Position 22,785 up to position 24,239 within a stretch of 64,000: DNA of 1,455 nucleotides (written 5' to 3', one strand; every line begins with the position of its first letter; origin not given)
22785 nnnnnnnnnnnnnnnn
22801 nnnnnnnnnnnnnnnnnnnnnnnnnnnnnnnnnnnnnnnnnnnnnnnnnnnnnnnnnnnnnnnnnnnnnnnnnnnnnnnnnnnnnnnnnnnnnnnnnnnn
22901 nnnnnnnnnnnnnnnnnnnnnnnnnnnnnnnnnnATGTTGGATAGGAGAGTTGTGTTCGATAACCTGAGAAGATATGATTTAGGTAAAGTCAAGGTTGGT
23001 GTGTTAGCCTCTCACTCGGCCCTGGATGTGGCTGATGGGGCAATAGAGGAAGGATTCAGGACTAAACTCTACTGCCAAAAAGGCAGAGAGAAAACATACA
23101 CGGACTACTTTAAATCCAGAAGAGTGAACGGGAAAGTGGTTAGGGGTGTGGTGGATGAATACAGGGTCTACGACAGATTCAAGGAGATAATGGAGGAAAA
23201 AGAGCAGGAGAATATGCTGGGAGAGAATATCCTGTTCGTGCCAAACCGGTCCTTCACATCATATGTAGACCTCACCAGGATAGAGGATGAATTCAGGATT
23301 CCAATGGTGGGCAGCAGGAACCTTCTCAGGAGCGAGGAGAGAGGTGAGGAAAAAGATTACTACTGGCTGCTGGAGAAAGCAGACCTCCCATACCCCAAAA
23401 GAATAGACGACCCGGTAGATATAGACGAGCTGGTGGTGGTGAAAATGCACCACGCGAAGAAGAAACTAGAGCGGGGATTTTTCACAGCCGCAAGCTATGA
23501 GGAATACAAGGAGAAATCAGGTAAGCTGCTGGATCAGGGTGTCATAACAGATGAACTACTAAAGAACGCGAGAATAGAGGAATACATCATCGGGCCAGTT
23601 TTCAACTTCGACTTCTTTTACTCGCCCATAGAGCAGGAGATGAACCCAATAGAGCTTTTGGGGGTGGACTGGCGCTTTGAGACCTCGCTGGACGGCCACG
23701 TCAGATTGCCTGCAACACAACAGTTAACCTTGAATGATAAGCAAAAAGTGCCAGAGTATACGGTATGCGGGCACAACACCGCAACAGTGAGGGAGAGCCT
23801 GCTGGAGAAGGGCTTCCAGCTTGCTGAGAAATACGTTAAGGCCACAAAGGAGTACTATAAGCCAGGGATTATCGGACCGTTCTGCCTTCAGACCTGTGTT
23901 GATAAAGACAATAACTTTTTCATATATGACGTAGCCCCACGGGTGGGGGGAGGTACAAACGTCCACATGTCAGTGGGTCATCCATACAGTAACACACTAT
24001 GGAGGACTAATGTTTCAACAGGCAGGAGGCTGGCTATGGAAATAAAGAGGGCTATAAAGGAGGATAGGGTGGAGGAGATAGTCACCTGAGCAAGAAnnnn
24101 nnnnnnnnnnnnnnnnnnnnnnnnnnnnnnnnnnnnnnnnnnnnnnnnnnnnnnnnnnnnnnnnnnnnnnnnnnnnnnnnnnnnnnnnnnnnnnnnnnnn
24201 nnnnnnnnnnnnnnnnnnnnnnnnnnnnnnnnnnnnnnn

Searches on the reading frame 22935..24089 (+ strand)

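Call 68: search_protein_families(library=pfam, proteins=[window:22935-24089:+], max_evalue=0.0001)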
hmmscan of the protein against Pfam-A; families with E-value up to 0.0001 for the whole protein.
window:22935-24089:+ (384 aa): 2 families
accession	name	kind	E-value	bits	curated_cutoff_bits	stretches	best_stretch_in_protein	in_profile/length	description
PF06973.17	DUF1297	-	4.5e-78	261.5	23.8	1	190-384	1-188/188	Domain of unknown function (DUF1297)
PF06849.18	DUF1246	-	6.6e-41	139.6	25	1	21-157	1-122/122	Protein of unknown function (DUF1246)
